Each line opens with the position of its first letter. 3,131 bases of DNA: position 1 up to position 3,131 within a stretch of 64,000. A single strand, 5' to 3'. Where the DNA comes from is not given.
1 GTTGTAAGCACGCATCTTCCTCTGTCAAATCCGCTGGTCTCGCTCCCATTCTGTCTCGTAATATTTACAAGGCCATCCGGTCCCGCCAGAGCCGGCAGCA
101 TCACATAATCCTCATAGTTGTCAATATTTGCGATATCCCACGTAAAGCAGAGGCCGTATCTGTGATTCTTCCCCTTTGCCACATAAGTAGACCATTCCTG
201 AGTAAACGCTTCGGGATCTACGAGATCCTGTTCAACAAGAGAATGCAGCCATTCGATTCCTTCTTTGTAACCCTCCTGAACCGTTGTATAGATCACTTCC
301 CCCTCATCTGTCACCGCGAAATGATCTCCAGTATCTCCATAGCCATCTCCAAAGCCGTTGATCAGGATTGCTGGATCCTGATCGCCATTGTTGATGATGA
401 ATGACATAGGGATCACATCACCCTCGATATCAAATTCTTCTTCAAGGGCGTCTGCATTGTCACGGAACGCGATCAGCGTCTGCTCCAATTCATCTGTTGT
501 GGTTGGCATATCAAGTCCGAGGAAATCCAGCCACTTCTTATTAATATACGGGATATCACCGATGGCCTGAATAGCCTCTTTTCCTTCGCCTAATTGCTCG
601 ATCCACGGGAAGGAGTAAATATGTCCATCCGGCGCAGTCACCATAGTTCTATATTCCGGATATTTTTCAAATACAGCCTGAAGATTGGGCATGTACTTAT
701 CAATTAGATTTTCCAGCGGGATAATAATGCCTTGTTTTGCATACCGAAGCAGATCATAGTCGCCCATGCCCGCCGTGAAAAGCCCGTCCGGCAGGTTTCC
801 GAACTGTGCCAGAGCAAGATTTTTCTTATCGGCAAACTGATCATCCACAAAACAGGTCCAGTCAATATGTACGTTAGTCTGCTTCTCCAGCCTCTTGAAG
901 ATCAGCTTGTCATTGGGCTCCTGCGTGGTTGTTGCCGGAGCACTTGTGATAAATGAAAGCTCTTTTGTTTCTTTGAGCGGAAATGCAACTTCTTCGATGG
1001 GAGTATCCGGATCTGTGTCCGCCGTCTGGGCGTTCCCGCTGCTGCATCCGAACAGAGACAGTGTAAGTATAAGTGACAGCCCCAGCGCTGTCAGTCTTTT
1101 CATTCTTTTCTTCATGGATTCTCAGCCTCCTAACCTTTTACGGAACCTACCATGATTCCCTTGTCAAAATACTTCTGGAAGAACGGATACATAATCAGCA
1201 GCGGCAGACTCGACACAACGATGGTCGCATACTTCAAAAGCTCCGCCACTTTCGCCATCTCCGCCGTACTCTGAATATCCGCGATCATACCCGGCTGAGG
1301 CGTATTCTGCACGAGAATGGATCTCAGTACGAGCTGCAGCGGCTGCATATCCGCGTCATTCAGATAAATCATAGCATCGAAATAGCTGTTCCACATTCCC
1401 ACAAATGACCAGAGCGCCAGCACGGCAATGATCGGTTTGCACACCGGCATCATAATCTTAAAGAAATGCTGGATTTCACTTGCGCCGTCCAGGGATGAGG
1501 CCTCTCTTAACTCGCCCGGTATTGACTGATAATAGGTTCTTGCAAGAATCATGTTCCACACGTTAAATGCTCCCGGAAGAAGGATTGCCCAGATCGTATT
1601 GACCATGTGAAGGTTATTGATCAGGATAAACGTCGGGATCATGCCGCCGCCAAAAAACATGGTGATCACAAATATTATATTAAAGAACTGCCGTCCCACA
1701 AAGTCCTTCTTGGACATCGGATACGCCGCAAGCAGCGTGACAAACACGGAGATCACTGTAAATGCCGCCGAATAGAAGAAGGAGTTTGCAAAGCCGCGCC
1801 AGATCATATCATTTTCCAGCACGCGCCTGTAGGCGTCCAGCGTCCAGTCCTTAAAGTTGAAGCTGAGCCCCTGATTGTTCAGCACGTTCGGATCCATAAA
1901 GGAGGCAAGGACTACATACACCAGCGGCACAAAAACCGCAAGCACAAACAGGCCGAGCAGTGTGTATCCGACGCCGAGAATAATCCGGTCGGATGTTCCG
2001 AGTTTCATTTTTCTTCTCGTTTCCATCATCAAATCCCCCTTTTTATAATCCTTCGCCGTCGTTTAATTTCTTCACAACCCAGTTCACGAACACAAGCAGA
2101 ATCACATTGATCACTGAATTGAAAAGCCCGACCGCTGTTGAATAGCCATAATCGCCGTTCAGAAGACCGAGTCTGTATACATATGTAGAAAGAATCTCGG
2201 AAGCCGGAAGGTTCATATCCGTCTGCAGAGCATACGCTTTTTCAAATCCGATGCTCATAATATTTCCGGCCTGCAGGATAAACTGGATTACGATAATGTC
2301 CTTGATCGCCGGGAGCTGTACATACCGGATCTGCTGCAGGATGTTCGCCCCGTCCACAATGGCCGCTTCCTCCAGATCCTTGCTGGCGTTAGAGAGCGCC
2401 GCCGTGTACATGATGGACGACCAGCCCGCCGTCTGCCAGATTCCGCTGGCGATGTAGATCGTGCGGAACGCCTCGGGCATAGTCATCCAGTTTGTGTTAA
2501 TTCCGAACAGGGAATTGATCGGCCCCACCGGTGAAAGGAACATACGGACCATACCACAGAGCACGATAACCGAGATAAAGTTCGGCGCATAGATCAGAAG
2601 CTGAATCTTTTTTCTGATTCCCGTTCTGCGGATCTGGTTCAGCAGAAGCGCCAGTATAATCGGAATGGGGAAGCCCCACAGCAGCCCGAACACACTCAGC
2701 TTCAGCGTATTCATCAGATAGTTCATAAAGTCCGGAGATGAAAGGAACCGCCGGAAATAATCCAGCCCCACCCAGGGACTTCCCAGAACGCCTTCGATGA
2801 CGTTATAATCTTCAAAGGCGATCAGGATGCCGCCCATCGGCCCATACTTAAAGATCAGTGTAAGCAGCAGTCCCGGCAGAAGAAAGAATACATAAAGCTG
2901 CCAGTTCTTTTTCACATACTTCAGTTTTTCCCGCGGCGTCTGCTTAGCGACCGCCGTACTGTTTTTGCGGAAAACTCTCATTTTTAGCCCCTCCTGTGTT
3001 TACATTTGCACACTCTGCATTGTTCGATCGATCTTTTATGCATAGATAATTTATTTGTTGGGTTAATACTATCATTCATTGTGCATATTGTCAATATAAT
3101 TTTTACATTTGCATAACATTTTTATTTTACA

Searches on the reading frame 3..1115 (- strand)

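Call 80: search_protein_families(library=pfam, proteins=[window:3-1115:-], max_evalue=0.001)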
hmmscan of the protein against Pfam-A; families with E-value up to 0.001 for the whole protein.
window:3-1115:- (371 aa): 1 family
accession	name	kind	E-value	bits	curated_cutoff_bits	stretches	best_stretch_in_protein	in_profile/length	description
PF01547.30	SBP_bac_1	-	0.00015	22.4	26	1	70-256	12-173/307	Bacterial extracellular solute-binding protein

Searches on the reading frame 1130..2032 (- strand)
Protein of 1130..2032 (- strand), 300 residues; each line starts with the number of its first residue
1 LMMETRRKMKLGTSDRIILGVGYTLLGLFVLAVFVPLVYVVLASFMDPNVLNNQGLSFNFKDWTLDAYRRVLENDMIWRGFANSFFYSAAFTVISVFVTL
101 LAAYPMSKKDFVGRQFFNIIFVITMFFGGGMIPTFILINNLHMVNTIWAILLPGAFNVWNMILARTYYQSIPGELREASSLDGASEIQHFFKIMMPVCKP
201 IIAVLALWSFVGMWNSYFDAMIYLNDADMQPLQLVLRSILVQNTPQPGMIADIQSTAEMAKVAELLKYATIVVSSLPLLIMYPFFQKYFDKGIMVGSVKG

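Call 80: search_protein_families(library=pfam, proteins=[window:1130-2032:-], max_evalue=0.001)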
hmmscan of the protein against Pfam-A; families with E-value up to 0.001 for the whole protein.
window:1130-2032:- (300 aa): 1 family
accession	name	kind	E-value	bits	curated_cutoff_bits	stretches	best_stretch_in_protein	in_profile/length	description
PF00528.27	BPD_transp_1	-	2e-10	41.2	26.4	1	97-293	3-182/184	Binding-protein-dependent transport system inner membrane component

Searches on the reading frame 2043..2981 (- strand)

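Call 4: search_protein_families(library=pfam, proteins=[window:2043-2981:-])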
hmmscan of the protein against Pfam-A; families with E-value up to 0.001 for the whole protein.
window:2043-2981:- (312 aa): 1 family
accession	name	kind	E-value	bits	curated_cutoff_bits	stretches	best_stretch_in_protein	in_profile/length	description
PF00528.27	BPD_transp_1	-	2.7e-13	50.5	26.4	1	103-306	1-182/184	Binding-protein-dependent transport system inner membrane component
